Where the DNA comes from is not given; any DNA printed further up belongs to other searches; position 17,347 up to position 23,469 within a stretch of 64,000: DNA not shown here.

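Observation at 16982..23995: IgA1-protease/ZmpB-type giant metalloprotease on a mini-island bracketed by two IS3 remnants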

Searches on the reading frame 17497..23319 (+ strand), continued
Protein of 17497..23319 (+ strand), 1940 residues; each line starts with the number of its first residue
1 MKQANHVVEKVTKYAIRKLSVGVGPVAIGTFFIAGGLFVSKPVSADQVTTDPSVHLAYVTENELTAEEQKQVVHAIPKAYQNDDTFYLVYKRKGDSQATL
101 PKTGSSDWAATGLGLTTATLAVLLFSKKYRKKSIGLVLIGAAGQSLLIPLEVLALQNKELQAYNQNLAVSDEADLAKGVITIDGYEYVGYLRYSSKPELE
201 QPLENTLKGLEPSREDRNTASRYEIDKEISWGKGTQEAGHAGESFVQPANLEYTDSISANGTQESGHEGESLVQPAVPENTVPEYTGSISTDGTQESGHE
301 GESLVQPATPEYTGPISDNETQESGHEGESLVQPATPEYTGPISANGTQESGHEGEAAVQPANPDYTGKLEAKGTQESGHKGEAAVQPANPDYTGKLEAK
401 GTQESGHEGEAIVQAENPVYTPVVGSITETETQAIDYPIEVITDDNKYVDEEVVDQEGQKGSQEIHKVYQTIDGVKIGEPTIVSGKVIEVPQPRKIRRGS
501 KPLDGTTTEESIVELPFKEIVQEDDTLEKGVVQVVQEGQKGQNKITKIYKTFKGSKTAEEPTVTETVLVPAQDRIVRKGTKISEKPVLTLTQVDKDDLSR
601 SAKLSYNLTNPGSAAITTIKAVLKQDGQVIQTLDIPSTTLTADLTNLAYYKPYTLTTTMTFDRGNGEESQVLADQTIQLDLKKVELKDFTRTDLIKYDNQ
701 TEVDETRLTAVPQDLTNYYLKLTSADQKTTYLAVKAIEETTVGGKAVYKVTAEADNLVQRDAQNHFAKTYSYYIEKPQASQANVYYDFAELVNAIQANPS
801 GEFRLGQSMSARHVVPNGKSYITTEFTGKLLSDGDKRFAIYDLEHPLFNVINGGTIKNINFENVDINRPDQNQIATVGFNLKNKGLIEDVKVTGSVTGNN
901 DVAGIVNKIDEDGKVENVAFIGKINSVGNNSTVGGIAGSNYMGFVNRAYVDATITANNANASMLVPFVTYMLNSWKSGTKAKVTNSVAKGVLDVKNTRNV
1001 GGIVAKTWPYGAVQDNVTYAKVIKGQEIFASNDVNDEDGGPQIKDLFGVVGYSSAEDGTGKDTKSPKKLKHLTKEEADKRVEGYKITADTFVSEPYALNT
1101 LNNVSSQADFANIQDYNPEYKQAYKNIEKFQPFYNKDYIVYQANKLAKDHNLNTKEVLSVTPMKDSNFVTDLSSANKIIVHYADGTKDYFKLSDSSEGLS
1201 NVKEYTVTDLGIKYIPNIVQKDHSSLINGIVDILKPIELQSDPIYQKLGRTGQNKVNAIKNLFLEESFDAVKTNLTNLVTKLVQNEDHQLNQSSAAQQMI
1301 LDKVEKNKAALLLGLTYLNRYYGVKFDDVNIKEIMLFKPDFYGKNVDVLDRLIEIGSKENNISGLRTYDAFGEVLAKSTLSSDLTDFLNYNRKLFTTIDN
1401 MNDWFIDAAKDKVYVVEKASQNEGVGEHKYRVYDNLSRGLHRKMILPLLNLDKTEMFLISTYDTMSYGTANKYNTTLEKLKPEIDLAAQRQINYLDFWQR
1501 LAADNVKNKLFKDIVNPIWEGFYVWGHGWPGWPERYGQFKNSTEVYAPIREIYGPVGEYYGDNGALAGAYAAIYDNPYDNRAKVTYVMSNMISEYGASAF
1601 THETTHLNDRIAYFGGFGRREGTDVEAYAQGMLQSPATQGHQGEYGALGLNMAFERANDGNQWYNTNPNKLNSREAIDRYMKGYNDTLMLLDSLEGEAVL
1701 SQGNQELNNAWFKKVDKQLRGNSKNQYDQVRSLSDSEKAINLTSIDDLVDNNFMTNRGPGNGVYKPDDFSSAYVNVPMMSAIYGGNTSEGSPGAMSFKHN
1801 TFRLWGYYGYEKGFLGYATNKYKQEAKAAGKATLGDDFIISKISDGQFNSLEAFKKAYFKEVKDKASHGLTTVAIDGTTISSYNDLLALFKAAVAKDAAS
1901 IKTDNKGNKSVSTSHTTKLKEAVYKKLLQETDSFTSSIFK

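Call 23: find_encoding_contigs(protein=P0109, flank=10000, max_places=4)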
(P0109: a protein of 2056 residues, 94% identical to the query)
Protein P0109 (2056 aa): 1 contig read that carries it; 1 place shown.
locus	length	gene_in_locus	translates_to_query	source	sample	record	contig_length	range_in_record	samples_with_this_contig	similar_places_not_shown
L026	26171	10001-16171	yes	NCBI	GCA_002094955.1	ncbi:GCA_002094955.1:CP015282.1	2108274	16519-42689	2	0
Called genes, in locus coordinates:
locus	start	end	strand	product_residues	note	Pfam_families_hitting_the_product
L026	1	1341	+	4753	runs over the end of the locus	-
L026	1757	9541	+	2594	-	PF04650:YSIRK_signal, PF18938:aRib (faint), PF18957:RibLong, PF07202:Tcp10_C (faint), PF07532:Big_4 (faint), PF08428:Rib, PF00746:Gram_pos_anchor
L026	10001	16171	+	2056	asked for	PF04650:YSIRK_signal (weak), PF07501:G5, PF05342:Peptidase_M26_N, PF07580:Peptidase_M26_C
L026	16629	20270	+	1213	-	PF04650:YSIRK_signal, PF17966:Muc_B2, PF17965:MucBP_2, PF17966:Muc_B2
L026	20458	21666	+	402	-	PF00149:Metallophos, PF12850:Metallophos_2 (weak)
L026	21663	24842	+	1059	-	PF13555:AAA_29 (weak), PF13558:SbcC_Walker_B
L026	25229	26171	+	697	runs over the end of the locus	PF00535:Glycos_transf_2, PF10111:Glyco_tranf_2_2, PF13641:Glyco_tranf_2_3, PF01501:Glyco_transf_8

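Call 24: find_encoding_contigs(protein=P0019, flank=10000, max_places=4)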
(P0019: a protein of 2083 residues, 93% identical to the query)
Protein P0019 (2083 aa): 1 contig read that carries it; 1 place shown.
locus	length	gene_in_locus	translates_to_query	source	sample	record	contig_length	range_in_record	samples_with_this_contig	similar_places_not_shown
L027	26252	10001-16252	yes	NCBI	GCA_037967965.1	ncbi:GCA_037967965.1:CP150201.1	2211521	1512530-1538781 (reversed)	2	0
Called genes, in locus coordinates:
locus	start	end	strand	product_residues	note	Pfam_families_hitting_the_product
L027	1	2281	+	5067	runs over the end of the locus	-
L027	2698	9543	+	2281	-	PF04650:YSIRK_signal, PF18938:aRib (faint), PF18957:RibLong, PF07202:Tcp10_C (faint), PF07532:Big_4 (faint), PF08428:Rib, PF00746:Gram_pos_anchor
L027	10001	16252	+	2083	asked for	PF04650:YSIRK_signal (weak), PF07501:G5, PF05342:Peptidase_M26_N, PF07580:Peptidase_M26_C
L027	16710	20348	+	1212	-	PF04650:YSIRK_signal, PF17966:Muc_B2, PF17965:MucBP_2, PF17966:Muc_B2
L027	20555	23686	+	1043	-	PF18698:HisK_sensor (faint)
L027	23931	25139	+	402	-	PF00149:Metallophos, PF12850:Metallophos_2 (faint)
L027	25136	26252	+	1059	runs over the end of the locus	PF13476:AAA_23, PF13555:AAA_29 (weak), PF13558:SbcC_Walker_B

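Call 30: list_cluster_members(proteins=[window:17497-23316:+, window:24554-25759:+, window:14613-16478:+, window:10069-12333:-, P0123, P0012])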
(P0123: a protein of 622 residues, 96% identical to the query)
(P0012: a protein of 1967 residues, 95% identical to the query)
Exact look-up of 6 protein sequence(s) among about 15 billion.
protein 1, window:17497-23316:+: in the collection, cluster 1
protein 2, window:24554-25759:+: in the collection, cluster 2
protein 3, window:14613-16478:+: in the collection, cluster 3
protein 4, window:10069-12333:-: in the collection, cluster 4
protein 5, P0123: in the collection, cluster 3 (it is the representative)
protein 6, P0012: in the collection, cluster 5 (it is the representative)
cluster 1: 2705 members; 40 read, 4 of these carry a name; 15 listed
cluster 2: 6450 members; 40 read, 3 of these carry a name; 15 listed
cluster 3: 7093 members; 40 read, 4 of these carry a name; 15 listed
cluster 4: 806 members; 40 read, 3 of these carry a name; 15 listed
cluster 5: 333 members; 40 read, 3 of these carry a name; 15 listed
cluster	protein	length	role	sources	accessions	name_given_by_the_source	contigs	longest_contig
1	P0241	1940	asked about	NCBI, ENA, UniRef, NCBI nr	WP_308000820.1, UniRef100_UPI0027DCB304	ZmpA/ZmpB/ZmpC family metallo-endopeptidase [uncultured Streptococcus sp.] | ZmpA/ZmpB/ZmpC family metallo-endopeptidase n=1 Tax=uncultured Streptococcus sp. ...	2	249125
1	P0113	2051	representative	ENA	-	-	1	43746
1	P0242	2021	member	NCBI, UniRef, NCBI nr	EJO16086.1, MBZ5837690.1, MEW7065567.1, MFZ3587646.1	ZmpA/ZmpB/ZmpC family metallo-endopeptidase [Streptococcus salivarius] | IgA1-specific endopeptidase n=1 Tax=Streptococcus salivarius K12 TaxID=1200793 ...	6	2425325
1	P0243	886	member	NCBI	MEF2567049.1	MAG: ZmpA/ZmpB/ZmpC family metallo-endopeptidase-related protein, partial [Streptococcus ...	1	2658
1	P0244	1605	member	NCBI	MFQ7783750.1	MAG: ZmpA/ZmpB/ZmpC family metallo-endopeptidase, partial [Streptococcus salivarius]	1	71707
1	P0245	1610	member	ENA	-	-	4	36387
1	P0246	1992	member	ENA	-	-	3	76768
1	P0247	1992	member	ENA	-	-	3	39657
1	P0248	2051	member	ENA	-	-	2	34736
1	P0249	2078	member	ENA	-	-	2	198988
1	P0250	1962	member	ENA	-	-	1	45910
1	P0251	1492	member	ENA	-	-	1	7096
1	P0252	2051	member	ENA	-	-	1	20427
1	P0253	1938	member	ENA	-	-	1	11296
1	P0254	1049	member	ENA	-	-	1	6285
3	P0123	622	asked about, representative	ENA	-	-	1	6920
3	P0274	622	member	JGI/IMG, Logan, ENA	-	-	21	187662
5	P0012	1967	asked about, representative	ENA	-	-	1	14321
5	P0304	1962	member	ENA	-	-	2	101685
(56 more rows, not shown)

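Call 34: find_encoding_contigs(protein=P0274, flank=10000, max_places=8)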
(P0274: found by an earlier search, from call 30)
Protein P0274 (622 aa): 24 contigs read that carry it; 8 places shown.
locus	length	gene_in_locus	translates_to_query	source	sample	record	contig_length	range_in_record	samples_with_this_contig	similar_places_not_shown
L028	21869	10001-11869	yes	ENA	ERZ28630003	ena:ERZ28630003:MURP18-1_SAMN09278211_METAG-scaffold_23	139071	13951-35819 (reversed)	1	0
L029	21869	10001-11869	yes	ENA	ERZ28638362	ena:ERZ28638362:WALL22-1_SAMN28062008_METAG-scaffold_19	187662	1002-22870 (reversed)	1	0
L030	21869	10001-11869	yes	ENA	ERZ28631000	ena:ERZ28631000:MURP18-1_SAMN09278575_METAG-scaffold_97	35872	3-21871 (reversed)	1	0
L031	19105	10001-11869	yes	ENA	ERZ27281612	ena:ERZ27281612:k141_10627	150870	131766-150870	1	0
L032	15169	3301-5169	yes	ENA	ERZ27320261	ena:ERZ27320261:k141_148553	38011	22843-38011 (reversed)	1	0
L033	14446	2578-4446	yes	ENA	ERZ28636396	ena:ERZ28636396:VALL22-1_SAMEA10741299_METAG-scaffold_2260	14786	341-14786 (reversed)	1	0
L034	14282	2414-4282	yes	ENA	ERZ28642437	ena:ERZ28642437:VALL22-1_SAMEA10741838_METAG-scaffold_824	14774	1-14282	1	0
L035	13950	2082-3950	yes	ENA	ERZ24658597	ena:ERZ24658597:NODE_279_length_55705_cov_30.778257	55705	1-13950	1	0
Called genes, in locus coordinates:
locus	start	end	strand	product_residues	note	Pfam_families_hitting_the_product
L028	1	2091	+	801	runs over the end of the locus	PF00343:Phosphorylase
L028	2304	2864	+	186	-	PF00583:Acetyltransf_1, PF13673:Acetyltransf_10 (weak), PF13508:Acetyltransf_7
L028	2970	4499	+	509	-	PF07006:DUF1310, PF11311:DUF3114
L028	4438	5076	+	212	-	-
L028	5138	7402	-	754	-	PF04262:Glu_cys_ligase, PF18419:ATP-grasp_6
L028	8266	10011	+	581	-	PF00664:ABC_membrane, PF00005:ABC_tran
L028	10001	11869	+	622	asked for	PF00664:ABC_membrane, PF00005:ABC_tran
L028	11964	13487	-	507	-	PF02463:SMC_N (faint), PF03193:RsgA_GTPase (faint), PF07693:KAP_NTPase (faint), PF00005:ABC_tran, PF00006:ATP-synt_ab (faint), PF01926:MMR_HSR1 (faint), PF08477:Roc (faint), PF00005:ABC_tran, +4 more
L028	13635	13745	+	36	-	-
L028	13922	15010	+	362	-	-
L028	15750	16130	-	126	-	-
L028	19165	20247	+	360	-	-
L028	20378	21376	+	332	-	PF13439:Glyco_transf_4, PF13579:Glyco_trans_4_4 (weak), PF00534:Glycos_transf_1, PF13692:Glyco_trans_1_4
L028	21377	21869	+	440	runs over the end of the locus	PF13439:Glyco_transf_4, PF13579:Glyco_trans_4_4, PF00534:Glycos_transf_1, PF13692:Glyco_trans_1_4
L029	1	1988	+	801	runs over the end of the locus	PF00343:Phosphorylase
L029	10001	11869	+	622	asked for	PF00664:ABC_membrane, PF00005:ABC_tran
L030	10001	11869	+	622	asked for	PF00664:ABC_membrane, PF00005:ABC_tran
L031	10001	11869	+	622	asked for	PF00664:ABC_membrane, PF00005:ABC_tran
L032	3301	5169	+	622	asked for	PF00664:ABC_membrane, PF00005:ABC_tran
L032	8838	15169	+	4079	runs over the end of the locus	-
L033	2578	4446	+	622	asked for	PF00664:ABC_membrane, PF00005:ABC_tran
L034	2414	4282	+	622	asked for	PF00664:ABC_membrane, PF00005:ABC_tran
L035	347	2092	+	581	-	PF00664:ABC_membrane, PF00005:ABC_tran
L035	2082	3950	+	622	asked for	PF00664:ABC_membrane, PF00005:ABC_tran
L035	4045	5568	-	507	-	PF02463:SMC_N (faint), PF03193:RsgA_GTPase (faint), PF07693:KAP_NTPase (faint), PF00005:ABC_tran, PF00006:ATP-synt_ab (faint), PF01926:MMR_HSR1 (faint), PF08477:Roc (faint), PF00005:ABC_tran, +4 more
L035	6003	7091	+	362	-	-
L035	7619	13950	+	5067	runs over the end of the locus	-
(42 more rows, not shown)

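Call 64: find_encoding_contigs(protein=P0012, flank=4000, max_places=10)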
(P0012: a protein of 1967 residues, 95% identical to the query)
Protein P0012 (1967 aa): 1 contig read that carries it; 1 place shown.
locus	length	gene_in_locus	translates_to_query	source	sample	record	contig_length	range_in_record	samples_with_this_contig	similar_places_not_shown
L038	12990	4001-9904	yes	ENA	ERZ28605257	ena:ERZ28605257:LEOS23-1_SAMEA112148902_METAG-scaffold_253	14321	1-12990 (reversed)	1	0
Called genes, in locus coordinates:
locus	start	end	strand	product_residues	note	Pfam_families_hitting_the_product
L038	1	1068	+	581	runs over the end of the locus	PF00664:ABC_membrane, PF00005:ABC_tran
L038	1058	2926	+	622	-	PF00664:ABC_membrane, PF00005:ABC_tran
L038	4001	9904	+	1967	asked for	PF04650:YSIRK_signal (weak), PF07501:G5, PF05342:Peptidase_M26_N, PF07580:Peptidase_M26_C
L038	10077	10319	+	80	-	-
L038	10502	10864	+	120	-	PF13333:rve_2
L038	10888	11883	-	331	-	PF00356:LacI, PF00532:Peripla_BP_1, PF13377:Peripla_BP_3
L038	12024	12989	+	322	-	?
